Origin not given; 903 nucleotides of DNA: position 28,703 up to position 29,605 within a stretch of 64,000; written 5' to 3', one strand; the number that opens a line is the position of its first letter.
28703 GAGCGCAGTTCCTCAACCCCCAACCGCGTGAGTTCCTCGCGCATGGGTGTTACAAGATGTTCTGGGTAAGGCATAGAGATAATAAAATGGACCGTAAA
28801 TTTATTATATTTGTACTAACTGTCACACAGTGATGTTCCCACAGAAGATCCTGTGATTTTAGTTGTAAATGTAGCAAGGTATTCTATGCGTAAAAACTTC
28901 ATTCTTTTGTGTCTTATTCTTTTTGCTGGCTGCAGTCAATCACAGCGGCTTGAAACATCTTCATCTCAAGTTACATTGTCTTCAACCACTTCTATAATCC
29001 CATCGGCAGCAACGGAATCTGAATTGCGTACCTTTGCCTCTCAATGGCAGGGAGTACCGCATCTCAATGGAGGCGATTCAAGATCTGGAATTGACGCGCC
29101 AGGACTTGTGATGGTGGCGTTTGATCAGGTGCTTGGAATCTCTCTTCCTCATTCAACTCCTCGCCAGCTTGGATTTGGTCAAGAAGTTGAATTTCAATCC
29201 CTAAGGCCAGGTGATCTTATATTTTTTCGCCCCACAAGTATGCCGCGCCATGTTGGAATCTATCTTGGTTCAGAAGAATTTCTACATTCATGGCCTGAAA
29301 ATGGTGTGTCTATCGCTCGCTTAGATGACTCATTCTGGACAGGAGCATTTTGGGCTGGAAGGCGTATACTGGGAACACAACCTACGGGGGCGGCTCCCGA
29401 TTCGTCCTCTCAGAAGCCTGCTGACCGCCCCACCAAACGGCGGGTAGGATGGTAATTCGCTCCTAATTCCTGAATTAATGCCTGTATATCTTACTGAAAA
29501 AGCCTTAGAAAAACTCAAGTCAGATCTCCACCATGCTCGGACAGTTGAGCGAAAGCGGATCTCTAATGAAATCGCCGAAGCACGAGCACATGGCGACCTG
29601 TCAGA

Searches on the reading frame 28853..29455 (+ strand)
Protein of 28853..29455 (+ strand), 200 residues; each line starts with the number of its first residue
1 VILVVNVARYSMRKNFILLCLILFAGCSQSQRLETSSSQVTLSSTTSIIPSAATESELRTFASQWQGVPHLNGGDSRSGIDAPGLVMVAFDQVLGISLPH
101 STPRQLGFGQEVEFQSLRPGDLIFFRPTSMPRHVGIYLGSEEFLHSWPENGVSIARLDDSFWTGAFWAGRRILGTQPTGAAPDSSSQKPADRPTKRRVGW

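Call 40: search_protein_families(library=pfam, proteins=[window:28853-29455:+], max_evalue=0.001)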
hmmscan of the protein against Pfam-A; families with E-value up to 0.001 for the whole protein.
window:28853-29455:+ (200 aa): 1 family
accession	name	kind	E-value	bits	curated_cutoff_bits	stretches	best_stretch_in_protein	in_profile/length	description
PF00877.26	NLPC_P60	-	5.5e-23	81.4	23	1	67-171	1-105/105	NlpC/P60 family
